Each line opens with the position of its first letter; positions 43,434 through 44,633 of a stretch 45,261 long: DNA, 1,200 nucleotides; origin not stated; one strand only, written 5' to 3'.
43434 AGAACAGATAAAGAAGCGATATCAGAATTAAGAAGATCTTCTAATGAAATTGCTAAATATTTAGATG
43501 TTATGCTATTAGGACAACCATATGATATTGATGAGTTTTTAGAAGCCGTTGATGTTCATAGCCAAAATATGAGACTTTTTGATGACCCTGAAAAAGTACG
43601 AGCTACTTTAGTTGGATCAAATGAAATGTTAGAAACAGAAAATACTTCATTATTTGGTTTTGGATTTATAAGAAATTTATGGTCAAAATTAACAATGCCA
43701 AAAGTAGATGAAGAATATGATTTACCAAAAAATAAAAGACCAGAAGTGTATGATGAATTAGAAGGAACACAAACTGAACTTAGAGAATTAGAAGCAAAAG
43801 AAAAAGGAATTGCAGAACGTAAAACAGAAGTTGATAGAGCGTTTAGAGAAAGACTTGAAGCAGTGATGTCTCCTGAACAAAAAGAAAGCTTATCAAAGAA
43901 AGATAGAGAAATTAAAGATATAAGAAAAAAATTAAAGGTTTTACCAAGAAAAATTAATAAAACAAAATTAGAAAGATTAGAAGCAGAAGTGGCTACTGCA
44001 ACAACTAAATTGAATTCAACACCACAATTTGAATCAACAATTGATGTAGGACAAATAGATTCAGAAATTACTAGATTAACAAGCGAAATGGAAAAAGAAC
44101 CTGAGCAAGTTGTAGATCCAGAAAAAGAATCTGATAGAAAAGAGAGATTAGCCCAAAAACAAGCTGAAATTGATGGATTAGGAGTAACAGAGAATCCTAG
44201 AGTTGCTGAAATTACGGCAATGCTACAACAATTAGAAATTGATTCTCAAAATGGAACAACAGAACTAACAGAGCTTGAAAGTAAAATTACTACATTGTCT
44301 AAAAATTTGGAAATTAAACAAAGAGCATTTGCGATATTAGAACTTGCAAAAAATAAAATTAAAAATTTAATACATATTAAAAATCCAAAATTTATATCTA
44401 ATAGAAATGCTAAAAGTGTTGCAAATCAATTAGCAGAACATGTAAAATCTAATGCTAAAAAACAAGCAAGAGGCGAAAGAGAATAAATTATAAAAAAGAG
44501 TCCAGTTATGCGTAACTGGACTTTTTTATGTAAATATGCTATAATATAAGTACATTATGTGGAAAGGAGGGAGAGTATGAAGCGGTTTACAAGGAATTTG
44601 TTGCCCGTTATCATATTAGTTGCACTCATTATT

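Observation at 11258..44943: Four dispersed modules share one architecture and short sequence elements, suggesting a possible cassette-like acquisition mechanism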

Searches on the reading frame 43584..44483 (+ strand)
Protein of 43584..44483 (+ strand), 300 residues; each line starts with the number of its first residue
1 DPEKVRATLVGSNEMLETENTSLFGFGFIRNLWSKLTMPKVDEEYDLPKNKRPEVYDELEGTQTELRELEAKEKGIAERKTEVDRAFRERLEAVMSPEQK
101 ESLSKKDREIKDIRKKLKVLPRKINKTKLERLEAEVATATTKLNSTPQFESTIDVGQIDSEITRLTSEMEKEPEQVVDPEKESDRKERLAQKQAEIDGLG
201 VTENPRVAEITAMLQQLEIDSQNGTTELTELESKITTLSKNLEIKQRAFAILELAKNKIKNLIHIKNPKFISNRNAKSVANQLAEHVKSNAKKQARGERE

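Call 52: find_related_loci(query=window:43584-44483:+, collection=metagenome_contigs, flank=4000)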
Query window:43584-44483:+ (300 aa) in metagenome_contigs; peptide patterns used: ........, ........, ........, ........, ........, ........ (x = any residue, [..] = any of these).
124 stretches matched a pattern, but none encodes a relative of the query by tblastn (E <= 1e-3).
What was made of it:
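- Tried and rejected: A JGI metagenome scan with the 980-aa upstream protein found nothing (call 52).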
